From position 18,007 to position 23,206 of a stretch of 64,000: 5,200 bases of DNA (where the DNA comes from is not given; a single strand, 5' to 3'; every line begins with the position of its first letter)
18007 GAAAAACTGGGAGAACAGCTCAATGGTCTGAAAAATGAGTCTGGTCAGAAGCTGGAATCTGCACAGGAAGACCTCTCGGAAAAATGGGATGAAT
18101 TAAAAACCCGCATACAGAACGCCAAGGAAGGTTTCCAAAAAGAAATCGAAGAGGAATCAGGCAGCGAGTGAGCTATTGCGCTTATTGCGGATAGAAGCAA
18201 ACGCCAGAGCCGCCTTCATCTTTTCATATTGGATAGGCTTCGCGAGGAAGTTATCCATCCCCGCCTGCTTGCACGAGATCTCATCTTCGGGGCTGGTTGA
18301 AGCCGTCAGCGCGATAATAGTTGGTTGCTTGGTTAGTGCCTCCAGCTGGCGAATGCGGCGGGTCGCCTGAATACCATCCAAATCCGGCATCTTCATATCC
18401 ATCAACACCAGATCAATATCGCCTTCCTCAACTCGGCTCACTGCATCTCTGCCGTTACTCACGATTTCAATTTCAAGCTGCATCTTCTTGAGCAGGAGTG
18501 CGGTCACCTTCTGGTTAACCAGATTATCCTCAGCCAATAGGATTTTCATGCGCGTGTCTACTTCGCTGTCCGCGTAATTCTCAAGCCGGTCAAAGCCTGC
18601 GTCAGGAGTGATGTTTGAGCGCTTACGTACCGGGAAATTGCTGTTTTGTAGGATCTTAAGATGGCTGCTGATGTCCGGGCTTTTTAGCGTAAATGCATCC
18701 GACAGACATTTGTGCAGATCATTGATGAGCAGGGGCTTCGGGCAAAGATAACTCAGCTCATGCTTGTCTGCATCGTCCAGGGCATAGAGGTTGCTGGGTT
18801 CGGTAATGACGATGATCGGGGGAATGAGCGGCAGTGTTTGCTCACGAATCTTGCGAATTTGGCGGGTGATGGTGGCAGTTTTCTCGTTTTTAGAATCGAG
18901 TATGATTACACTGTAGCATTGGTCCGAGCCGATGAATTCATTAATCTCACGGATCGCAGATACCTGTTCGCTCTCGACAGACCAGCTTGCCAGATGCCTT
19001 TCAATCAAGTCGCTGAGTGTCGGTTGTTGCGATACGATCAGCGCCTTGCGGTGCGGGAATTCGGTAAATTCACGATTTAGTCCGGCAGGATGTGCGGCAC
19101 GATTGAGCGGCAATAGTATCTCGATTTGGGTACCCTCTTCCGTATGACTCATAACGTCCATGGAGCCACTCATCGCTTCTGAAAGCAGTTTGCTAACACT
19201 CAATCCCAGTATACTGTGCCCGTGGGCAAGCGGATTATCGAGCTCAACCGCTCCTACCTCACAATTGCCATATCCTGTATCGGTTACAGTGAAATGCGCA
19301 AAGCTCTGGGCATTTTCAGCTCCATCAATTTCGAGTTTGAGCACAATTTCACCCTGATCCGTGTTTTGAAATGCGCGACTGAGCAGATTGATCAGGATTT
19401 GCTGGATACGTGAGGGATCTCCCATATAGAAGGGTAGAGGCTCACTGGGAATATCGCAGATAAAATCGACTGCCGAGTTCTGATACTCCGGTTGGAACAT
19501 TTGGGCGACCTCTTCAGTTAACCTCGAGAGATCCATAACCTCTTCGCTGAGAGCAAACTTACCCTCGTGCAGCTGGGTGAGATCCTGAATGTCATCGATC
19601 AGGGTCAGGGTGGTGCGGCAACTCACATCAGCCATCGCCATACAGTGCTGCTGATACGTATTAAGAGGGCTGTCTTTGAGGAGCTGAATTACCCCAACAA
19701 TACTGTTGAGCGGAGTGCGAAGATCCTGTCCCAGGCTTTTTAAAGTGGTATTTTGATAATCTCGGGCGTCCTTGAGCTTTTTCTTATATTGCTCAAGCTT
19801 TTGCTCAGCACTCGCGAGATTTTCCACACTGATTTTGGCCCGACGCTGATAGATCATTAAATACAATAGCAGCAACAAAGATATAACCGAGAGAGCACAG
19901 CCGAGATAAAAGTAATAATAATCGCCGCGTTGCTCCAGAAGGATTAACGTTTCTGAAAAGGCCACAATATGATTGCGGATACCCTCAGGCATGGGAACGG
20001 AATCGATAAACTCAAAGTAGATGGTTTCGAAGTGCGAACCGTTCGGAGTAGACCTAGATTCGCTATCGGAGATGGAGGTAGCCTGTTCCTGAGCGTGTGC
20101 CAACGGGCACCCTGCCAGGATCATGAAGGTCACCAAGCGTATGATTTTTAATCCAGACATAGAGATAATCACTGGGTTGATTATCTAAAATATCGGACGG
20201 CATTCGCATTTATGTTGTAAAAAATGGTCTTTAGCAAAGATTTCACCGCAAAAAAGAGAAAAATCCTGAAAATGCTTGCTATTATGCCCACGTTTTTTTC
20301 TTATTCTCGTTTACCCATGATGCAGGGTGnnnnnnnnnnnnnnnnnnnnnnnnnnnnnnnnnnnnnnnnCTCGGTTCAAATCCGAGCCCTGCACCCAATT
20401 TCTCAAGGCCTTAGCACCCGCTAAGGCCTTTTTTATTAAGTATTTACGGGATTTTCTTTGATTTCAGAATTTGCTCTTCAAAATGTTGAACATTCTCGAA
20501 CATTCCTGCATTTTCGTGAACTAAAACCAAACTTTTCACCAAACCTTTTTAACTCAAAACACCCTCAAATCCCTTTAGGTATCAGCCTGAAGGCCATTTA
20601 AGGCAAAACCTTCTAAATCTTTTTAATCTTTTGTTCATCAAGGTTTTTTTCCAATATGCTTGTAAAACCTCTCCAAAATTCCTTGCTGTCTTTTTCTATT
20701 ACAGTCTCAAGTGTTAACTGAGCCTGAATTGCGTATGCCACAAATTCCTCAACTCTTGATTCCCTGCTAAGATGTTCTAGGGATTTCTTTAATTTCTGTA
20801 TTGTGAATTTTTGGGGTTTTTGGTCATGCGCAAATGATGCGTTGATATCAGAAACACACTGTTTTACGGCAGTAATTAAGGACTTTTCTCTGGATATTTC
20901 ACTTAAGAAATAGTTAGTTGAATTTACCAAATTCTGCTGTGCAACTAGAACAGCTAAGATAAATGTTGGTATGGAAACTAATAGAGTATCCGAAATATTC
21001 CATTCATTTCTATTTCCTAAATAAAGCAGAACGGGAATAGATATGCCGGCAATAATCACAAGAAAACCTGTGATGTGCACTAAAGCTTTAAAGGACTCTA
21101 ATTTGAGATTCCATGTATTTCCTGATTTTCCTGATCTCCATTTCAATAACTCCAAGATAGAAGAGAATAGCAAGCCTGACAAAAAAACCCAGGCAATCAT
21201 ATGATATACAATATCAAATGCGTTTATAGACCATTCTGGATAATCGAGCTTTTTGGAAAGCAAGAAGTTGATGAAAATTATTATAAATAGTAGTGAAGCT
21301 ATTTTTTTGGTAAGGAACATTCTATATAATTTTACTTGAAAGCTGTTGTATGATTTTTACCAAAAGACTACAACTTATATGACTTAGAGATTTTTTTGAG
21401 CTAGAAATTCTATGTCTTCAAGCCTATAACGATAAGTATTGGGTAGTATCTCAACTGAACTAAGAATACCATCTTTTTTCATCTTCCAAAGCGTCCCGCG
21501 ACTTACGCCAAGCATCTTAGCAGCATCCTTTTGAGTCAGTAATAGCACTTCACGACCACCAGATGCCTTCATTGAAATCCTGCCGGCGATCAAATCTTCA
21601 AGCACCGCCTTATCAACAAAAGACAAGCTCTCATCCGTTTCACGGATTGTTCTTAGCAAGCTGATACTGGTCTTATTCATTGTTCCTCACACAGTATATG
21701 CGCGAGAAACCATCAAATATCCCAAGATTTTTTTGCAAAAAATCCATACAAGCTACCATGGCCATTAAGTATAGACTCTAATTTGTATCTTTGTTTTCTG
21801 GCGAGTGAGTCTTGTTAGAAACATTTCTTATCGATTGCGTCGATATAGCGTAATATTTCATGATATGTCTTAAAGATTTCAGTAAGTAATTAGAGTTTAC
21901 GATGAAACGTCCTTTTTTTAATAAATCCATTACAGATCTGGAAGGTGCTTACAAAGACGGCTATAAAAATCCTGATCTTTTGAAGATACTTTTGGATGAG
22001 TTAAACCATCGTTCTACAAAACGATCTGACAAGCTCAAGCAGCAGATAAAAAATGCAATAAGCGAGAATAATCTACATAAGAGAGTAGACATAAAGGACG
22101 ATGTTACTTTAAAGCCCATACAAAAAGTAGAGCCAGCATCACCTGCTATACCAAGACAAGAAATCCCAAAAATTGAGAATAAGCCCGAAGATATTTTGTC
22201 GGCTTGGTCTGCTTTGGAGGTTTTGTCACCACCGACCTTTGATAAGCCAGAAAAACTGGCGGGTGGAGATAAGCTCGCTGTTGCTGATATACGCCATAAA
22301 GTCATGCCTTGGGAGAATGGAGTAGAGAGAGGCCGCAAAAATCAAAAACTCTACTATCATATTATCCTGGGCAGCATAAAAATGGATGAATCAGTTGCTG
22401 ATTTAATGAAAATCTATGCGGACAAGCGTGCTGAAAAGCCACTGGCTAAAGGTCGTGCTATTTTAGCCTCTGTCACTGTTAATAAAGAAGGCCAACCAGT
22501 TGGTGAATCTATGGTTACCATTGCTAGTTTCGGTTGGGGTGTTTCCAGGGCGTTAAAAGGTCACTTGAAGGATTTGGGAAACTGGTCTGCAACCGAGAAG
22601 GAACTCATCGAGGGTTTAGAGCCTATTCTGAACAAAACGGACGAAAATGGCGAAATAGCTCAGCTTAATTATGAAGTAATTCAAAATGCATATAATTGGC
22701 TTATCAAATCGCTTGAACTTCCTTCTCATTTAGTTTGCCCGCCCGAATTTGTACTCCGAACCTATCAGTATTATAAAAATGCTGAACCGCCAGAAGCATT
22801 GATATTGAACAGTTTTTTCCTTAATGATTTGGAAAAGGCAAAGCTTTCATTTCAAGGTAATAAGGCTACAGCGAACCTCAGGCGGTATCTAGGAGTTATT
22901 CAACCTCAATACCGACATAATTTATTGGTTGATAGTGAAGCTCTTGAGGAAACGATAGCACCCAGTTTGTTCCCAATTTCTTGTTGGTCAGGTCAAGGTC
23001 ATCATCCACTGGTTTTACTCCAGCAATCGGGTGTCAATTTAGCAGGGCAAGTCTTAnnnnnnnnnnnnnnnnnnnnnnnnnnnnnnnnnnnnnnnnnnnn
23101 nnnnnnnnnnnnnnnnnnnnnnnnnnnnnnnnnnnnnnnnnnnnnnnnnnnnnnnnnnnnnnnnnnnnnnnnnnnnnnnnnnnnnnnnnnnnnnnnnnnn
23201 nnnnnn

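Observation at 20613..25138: Stand-alone 1078-aa Upf1/DNA2-like helicase with an unassigned 380-aa N-terminus, divergent from an HTH gene and a 4-TM protein gene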

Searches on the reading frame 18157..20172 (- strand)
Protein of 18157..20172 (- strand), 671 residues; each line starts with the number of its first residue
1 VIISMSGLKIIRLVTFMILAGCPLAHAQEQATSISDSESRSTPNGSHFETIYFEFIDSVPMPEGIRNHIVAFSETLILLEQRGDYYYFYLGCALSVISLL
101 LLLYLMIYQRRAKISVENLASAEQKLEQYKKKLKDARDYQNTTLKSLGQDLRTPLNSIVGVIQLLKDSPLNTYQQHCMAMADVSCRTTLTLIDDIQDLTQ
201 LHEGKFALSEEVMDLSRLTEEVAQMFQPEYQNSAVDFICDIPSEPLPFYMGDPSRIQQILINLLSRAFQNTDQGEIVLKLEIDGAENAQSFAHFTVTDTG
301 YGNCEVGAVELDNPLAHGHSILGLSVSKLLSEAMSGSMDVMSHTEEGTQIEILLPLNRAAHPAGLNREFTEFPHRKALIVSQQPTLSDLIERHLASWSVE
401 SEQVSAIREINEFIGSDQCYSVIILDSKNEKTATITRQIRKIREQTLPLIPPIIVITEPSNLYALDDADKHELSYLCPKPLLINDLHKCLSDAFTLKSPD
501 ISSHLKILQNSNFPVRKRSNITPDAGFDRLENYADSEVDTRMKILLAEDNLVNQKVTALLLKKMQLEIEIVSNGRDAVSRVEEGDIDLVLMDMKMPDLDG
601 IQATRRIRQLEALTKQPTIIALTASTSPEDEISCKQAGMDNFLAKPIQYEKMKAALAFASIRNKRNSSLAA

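Call 63: search_protein_families(library=pfam, proteins=[window:18157-20172:-], max_evalue=0.001)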
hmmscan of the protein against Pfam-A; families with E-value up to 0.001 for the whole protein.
window:18157-20172:- (671 aa): 3 families
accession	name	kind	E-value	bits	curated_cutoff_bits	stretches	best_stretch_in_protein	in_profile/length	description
PF00072.30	Response_reg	-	1e-28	100.1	30.2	1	544-656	1-110/111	Response regulator receiver domain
PF02518.31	HATPase_c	-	2e-10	41.5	26.4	1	251-357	1-110/111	Histidine kinase-, DNA gyrase B-, and HSP90-like ATPase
PF00512.31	HisKA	-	1.6e-09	38.1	26.9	1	141-204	3-66/66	His Kinase A (phospho-acceptor) domain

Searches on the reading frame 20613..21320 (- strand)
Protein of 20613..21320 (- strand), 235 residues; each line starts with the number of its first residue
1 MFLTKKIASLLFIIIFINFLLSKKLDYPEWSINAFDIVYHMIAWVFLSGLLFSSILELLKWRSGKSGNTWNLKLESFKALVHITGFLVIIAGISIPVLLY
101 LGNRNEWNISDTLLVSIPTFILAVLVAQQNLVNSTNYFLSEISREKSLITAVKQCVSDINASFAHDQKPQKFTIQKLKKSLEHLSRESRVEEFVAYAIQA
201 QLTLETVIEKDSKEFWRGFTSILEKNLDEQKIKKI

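Call 3: search_protein_families(library=pfam, proteins=[window:20613-21320:-], max_evalue=0.01)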
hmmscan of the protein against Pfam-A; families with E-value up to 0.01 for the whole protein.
window:20613-21320:- (235 aa): 0 families

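Call 4: search_protein_families(library=padloc, proteins=[window:20613-21320:-], max_evalue=0.01)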
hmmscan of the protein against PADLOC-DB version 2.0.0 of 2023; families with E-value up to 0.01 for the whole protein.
window:20613-21320:- (235 aa): 0 families

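Call 7: search_protein_families(library=ncbifam, proteins=[window:20613-21320:-], max_evalue=0.01)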
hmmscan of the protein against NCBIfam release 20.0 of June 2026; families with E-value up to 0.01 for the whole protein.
window:20613-21320:- (235 aa): 0 families

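Call 57: list_cluster_members(proteins=[P0001, window:20613-21317:-, window:21384-21677:-])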
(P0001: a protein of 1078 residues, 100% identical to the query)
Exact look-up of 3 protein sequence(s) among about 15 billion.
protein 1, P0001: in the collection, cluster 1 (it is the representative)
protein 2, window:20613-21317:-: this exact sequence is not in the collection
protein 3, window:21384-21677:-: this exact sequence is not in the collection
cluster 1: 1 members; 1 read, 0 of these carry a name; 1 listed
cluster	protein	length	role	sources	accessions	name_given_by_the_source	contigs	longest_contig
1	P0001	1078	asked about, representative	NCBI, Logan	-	-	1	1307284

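Call 77: find_homologous_proteins(query=window:20613-21317:-, max_evalue=0.001)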
Query window:20613-21317:- (234 aa): 1 proteins with E <= 0.001 among 1802 candidates.
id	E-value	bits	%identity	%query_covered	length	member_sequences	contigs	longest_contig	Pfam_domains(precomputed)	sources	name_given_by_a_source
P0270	1.5e-133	461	100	92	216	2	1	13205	-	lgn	-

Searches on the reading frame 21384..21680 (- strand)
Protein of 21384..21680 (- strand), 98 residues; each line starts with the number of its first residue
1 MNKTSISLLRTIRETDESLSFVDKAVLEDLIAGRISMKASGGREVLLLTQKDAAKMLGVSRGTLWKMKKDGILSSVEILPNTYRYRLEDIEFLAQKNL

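Call 3: search_protein_families(library=pfam, proteins=[window:21384-21680:-], max_evalue=0.01)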
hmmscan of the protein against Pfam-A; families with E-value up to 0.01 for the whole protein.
window:21384-21680:- (98 aa): 8 families
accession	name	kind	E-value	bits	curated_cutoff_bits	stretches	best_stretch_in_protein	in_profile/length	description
PF12728.13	HTH_17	-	2.4e-08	34.6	27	1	47-91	1-44/51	Helix-turn-helix domain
PF02954.25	HTH_8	-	0.00028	21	22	1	50-66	21-37/42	Bacterial regulatory protein, Fis family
PF00376.29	MerR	-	0.0017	18.6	28.2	1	51-85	3-37/38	MerR family regulatory protein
PF13545.12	HTH_Crp_2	-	0.0021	18.4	27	1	40-70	14-49/70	Crp-like helix-turn-helix domain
PF13384.12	HTH_23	-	0.0031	17.7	24.6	1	48-69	18-39/50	Homeodomain-like domain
PF20432.4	Xre-like-HTH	-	0.0033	18.1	25.8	1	47-76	23-53/63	Antitoxin Xre-like helix-turn-helix domain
PF01381.28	HTH_3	-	0.005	17.3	23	1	48-64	10-26/55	Helix-turn-helix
PF13412.12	HTH_24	-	0.0056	16.7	21.9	0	48-66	18-36/48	Winged helix-turn-helix DNA-binding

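Call 4: search_protein_families(library=padloc, proteins=[window:21384-21680:-], max_evalue=0.01)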
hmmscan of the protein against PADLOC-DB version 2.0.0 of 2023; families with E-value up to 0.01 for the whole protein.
window:21384-21680:- (98 aa): 1 family
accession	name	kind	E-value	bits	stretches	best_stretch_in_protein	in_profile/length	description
PDLC04133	mad1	-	6.9e-07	27.5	1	47-93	5-50/60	mads_1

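Call 7: search_protein_families(library=ncbifam, proteins=[window:21384-21680:-], max_evalue=0.01)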
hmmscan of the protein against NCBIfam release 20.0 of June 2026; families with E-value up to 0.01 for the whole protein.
window:21384-21680:- (98 aa): 3 families
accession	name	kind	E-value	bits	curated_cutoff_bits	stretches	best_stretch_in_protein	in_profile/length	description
TIGR01764.1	excise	domain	0.00029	21.1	28.8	1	47-90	1-43/49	excisionase family DNA-binding protein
NF033518.0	transpos_IS607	equivalog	0.0011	18.6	110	1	51-95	1-45/187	IS607 family transposase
NF003257.0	PRK04217.1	equivalog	0.0013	18.9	115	1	48-67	59-78/110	hypothetical protein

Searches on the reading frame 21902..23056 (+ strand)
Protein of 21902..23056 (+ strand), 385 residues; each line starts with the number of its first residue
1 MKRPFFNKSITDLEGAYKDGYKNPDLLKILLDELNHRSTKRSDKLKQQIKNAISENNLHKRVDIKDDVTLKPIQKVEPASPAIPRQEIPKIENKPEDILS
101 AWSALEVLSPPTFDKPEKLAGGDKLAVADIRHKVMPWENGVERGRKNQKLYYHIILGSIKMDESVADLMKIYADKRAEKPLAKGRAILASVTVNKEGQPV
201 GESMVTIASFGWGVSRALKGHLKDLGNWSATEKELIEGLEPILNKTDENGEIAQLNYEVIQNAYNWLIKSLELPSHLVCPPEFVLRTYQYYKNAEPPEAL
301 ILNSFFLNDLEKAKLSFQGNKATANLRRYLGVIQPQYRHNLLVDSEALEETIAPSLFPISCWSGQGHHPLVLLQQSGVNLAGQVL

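Call 39: search_protein_families(library=padloc, proteins=[window:21902-23056:+], max_evalue=1)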
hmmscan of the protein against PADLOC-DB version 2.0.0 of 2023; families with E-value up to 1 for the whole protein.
window:21902-23056:+ (385 aa): 0 families
